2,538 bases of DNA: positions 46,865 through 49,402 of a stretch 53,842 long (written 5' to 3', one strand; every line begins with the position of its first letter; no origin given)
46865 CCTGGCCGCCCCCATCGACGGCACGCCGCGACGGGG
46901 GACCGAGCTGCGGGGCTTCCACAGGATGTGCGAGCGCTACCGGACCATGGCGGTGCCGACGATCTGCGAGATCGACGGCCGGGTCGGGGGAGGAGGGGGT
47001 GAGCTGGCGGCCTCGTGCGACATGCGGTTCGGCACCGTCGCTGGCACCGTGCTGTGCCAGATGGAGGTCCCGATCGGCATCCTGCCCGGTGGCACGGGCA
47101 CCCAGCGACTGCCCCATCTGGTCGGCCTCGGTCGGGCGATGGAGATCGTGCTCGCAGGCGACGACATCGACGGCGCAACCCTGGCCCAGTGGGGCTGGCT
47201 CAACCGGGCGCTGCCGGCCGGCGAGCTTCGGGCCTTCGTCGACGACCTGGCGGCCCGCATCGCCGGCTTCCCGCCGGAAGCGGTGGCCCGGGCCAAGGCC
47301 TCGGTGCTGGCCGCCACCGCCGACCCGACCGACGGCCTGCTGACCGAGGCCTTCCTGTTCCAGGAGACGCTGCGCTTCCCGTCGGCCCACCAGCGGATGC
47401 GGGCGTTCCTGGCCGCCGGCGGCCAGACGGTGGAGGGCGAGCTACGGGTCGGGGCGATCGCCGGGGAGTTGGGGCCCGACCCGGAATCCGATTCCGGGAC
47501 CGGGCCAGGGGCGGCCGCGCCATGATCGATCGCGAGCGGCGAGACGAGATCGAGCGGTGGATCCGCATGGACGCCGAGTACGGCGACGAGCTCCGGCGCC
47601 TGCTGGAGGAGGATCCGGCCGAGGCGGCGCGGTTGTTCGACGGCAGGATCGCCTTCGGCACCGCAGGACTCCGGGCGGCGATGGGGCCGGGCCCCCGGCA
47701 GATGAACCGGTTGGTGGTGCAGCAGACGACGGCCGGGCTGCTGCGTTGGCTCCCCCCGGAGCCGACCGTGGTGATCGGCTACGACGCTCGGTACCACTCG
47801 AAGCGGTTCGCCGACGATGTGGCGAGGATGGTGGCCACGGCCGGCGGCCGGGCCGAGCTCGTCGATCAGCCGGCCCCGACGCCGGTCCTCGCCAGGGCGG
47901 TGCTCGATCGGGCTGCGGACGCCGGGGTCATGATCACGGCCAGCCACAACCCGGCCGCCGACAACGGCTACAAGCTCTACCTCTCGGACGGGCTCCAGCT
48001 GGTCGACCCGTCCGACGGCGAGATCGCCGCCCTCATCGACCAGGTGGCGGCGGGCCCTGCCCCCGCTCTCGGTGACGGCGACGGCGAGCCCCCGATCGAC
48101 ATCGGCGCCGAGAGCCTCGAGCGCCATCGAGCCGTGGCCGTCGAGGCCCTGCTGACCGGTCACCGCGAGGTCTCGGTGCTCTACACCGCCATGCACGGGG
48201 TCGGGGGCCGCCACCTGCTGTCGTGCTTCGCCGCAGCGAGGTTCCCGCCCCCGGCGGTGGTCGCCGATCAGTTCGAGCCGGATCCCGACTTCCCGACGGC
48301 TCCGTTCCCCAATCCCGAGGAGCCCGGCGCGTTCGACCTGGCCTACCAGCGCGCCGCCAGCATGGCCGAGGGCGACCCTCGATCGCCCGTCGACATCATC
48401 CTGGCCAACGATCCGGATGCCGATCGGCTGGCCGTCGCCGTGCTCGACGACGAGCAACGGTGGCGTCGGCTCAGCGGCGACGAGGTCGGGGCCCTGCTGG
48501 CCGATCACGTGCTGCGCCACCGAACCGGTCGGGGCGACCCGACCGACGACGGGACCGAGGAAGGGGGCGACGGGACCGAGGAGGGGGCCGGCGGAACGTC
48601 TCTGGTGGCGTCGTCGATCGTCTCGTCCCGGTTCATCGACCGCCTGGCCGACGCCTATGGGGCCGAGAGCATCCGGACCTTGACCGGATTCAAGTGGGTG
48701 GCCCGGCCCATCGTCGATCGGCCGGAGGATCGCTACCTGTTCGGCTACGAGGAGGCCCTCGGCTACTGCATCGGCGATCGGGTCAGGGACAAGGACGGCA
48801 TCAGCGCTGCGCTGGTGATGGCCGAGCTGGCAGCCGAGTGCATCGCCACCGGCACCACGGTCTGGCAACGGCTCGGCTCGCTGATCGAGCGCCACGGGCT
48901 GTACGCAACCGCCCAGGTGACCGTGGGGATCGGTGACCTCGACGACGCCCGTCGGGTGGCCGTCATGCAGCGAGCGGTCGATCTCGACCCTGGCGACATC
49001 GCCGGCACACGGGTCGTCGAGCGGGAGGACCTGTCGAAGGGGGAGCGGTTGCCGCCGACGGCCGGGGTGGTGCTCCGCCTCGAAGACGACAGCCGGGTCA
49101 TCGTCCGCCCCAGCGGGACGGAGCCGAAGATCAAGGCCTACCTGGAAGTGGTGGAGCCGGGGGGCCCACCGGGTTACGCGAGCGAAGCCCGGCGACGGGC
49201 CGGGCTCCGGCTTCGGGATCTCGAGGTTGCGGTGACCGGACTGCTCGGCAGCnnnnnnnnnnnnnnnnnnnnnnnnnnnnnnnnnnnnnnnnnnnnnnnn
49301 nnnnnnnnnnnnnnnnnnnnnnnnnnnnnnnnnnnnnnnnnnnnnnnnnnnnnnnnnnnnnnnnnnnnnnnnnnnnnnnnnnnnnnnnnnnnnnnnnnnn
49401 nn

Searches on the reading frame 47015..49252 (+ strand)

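Call 18: search_protein_families(library=pfam, proteins=[window:47015-49252:+])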
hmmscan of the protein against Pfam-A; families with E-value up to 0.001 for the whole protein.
window:47015-49252:+ (746 aa): 4 families
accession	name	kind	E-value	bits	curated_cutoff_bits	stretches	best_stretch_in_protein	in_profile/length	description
PF02878.22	PGM_PMM_I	-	3.9e-33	114.5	22.5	1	212-343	2-133/138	Phosphoglucomutase/phosphomannomutase, alpha/beta/alpha domain I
PF02880.22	PGM_PMM_III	-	1.3e-16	61.2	20.7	1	488-622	2-110/115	Phosphoglucomutase/phosphomannomutase, alpha/beta/alpha domain III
PF02879.22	PGM_PMM_II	-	2.9e-16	60.3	29.3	1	383-478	18-100/103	Phosphoglucomutase/phosphomannomutase, alpha/beta/alpha domain II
PF00408.26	PGM_PMM_IV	-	5.9e-07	29.9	23.1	1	682-712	22-52/68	Phosphoglucomutase/phosphomannomutase, C-terminal domain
